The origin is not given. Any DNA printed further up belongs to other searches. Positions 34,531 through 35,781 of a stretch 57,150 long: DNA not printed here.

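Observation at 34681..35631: Orphan SIR2-like / AbiH-like gene appended to a housekeeping run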

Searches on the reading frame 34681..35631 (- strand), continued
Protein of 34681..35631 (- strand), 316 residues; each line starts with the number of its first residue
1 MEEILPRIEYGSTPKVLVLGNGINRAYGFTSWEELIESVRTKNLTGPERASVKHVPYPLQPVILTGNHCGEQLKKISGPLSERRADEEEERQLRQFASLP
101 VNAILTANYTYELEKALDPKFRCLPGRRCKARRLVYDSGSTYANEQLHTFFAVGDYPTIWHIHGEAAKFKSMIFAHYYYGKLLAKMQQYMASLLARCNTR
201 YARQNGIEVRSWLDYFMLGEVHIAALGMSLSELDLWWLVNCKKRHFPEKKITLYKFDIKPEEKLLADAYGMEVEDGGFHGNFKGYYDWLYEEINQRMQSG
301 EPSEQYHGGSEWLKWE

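Call 55: search_protein_families(library=pfam, alignment_id=A2, max_evalue=0.00001)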
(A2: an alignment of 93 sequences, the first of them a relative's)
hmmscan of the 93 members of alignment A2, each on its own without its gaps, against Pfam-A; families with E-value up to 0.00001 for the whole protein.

A. member 1, L004:8891-10408:+ (505 aa): 4 families
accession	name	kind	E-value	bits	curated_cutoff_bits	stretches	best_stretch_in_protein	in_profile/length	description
PF00004.35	AAA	-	1.4e-08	35.7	21.2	1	37-129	2-72/131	ATPase family associated with various cellular activities (AAA)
PF07728.20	AAA_5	-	1.8e-08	34.9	22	1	35-170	1-131/139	AAA domain (dynein-related subfamily)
PF20030.5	bpMoxR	-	3.7e-06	26.6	27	0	9-145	6-128/205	MoxR domain in the MoxR-vWA-beta-propeller ternary systems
PF13401.12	AAA_22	-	7.7e-06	26.7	27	0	32-138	4-104/130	AAA domain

B. families by the number of members that match (of 93 scanned): 174 families (the first 25 are shown)
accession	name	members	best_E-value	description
PF12836.13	HHH_3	12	1.1e-122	Helix-hairpin-helix motif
PF00633.29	HHH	12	2.5e-67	Helix-hairpin-helix motif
PF03934.19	T2SSK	4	3.8e-40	Type II secretion system (T2SS), protein K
PF14520.12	HHH_5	4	1.7e-30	Helix-hairpin-helix domain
PF12826.13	HHH_2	4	3e-29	Helix-hairpin-helix motif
PF14579.12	HHH_6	4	7.3e-23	Helix-hairpin-helix motif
PF09967.15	DUF2201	4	5.8e-14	VWA-like domain (DUF2201)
PF00004.35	AAA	4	1.6e-09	ATPase family associated with various cellular activities (AAA)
PF07728.20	AAA_5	4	1.8e-08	AAA domain (dynein-related subfamily)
PF20030.5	bpMoxR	4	1e-06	MoxR domain in the MoxR-vWA-beta-propeller ternary systems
PF01661.27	Macro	3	1.4e-49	Macro domain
PF13421.11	Band_7_1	3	2.3e-39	SPFH domain-Band 7 family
PF00528.27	BPD_transp_1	2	5.6e-44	Binding-protein-dependent transport system inner membrane component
PF08238.18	Sel1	2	2.6e-32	Sel1 repeat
PF14716.13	HHH_8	2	3.9e-24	Helix-hairpin-helix domain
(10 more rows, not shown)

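Call 56: search_protein_families(library=padloc, alignment_id=A2, max_evalue=1e-8)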
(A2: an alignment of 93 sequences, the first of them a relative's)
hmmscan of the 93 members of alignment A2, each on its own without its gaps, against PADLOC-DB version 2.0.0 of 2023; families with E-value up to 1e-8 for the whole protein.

A. member 1, L004:8891-10408:+ (505 aa): 0 families

B. families by the number of members that match (of 93 scanned): 22 families
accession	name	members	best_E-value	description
PDLC02919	HEAT-ARM_XIII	1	2.8e-66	-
PDLC02374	dGTPase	1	3.1e-54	-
PDLC02169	Avs4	1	2.8e-37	-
PDLC04135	mad3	1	4.7e-33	mads_3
PDLC00633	ZorD1|ZorD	1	1.4e-14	"SWI2/SNF2 helicase, Mrr-like nuclease"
PDLC01652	WYL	1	4.6e-14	"CAS-I,CAS-II,CAS-III,CAS-IV,CAS-V,CAS-VI; associated_signaling"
PDLC02849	DpdE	1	1.3e-13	DpdE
PDLC03859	LmuB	1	1.8e-13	-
PDLC00628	ZorD1|ZorD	1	2.7e-13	"SWI2/SNF2 helicase, Mrr-like nuclease"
PDLC01457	WYL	1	3e-13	"CAS-I,CAS-II,CAS-III,CAS-IV,CAS-V,CAS-VI; associated_signaling"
PDLC02707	PbeA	1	3.1e-13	PbeA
PDLC03865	LmuB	1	1.3e-12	-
PDLC02850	DpdE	1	1.3e-11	DpdE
PDLC02845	DpdE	1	1.5e-11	DpdE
PDLC04140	mad8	1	1.8e-11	mads_8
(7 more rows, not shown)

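Call 57: search_protein_representatives(alignment_id=A1)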
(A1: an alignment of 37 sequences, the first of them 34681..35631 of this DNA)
Query: 37 sequences, 300 profile positions. Proteins with E-value up to 0.001 (for the whole library): 1766; up to 1e-10: 1126; up to 1e-30: 349. The best 150 are listed.
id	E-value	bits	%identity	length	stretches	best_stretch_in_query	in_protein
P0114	1.7e-120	417.9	-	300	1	5-296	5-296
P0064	3.5e-115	400.5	-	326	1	3-250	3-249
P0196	4.2e-107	374.0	-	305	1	6-298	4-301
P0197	1.3e-103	362.5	-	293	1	11-295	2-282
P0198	3.9e-96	338.0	-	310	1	4-295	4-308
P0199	6.3e-96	337.3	-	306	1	6-295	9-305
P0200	3.0e-95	335.0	-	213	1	92-298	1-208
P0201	3.8e-91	321.6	-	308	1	6-298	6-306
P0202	4.8e-91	321.3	-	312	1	5-297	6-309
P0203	5.4e-90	317.8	-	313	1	6-298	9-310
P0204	1.5e-88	313.0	-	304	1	9-297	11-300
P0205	2.8e-88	312.2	-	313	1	2-296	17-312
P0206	4.5e-86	304.9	-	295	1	9-291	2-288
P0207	1.4e-84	300.0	-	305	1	2-296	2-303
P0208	5.5e-83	294.8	-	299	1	5-296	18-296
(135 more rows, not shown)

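Call 65: find_encoding_contigs(protein=P0032, flank=7000, max_places=3)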
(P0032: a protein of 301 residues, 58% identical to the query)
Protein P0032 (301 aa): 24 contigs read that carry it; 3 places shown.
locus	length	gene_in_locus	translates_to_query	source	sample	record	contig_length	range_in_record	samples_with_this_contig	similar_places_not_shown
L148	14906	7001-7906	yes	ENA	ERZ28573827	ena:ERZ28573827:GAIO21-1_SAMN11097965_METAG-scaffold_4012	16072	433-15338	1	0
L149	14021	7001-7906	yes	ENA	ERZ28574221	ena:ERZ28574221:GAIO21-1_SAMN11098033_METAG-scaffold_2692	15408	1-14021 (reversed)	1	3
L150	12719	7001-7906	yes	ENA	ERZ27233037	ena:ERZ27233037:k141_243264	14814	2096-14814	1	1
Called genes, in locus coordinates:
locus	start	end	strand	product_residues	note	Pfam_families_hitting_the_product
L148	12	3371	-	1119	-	PF13306:LRR_5, PF13855:LRR_8 (faint), PF13306:LRR_5, PF13606:Ank_3 (faint), PF13306:LRR_5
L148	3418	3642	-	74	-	-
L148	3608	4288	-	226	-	PF13306:LRR_5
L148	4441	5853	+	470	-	PF13203:DUF2201_N, PF09967:DUF2201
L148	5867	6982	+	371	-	PF13306:LRR_5 (weak)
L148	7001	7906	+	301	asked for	PF13289:SIR2_2 (faint)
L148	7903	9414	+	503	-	PF20030:bpMoxR (weak), PF00004:AAA, PF07728:AAA_5 (weak)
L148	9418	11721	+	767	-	PF13306:LRR_5, PF13569:DUF4132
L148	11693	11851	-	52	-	-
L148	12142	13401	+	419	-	-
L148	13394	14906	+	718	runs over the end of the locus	PF00580:UvrD-helicase, PF01443:Viral_helicase1 (faint), PF13245:AAA_19, PF13604:AAA_30 (faint), PF13538:UvrD_C_2 (faint), PF13361:UvrD_C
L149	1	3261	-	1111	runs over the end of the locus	PF13306:LRR_5, PF13855:LRR_8 (faint), PF13306:LRR_5, PF13606:Ank_3 (faint), PF13306:LRR_5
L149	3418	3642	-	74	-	-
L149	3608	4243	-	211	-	PF13306:LRR_5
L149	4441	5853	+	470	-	PF13203:DUF2201_N, PF09967:DUF2201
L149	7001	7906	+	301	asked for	PF13289:SIR2_2 (faint)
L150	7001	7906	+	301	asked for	PF13289:SIR2_2 (faint)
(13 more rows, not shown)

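Call 66: find_encoding_contigs(protein=P0017, flank=7000, max_places=2)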
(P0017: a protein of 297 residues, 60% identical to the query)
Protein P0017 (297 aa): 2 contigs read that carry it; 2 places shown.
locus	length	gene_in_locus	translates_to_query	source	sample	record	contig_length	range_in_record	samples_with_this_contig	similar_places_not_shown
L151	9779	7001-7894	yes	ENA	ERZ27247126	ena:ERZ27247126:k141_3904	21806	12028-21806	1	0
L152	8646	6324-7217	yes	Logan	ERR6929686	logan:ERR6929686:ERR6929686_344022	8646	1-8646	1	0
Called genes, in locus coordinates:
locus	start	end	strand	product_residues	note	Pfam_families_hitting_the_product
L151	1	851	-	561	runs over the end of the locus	PF08238:Sel1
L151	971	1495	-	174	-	-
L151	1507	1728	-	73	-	-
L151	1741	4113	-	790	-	PF02463:SMC_N, PF13175:AAA_15, PF13304:AAA_21 (faint), PF13476:AAA_23, PF13514:AAA_27 (faint)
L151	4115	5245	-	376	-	PF00149:Metallophos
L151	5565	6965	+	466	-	PF13203:DUF2201_N, PF09967:DUF2201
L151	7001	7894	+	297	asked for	PF14253:AbiH (weak)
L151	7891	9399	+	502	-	PF20030:bpMoxR (weak), PF00004:AAA, PF07728:AAA_5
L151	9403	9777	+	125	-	?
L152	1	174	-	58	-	?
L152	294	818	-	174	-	-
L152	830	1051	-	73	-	-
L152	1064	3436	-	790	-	PF02463:SMC_N, PF13175:AAA_15, PF13304:AAA_21 (faint), PF13476:AAA_23, PF13514:AAA_27 (faint)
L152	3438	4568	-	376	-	PF00149:Metallophos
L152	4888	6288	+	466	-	PF13203:DUF2201_N, PF09967:DUF2201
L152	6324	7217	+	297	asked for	PF14253:AbiH (weak)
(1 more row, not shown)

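Call 70: search_dna_similar(query=window:34681-35631:-, collection=plasmids, mode=protein, max_evalue=0.001, max_rows=10)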
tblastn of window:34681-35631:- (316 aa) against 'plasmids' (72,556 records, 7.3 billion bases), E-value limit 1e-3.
Records with a match: 1; places in all: 1; records where one place covers at least 80% of the query: 0.
Best place of each record, by identity: <60% 1.
By first word of the organism name: Vibrio 1.
By predicted mobility (MOB-suite, as given by PLSDB): non-mobilizable 1.
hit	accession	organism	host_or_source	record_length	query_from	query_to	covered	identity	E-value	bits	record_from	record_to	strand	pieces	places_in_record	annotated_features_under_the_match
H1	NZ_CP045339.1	Vibrio sp. THAF190c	pure culture,Surface of a polyethylene ...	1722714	16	254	76%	22.6%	7e-14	80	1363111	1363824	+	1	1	none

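Call 71: search_dna_similar(query=window:34681-35631:-, collection=phages, mode=protein, max_evalue=0.001, max_rows=10)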
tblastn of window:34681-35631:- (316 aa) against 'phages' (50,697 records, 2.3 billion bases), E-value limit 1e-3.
Records with a match: 2; places in all: 2; records where one place covers at least 80% of the query: 0.
Best place of each record, by identity: <60% 2.
By first word of the organism name: Salmonella 1; Bacteriophage 1.
By host as written in the record: Homo sapiens 1; - 1.
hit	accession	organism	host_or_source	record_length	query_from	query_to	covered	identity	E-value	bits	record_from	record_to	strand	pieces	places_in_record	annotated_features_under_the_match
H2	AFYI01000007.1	Salmonella enterica subsp. enterica serovar Infantis str. ...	Homo sapiens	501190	17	245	72%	23.0%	2e-9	65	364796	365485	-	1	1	hypothetical protein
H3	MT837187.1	Bacteriophage sp.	human fecal samples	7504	4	187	58%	25.4%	2e-7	58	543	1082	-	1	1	record has no annotation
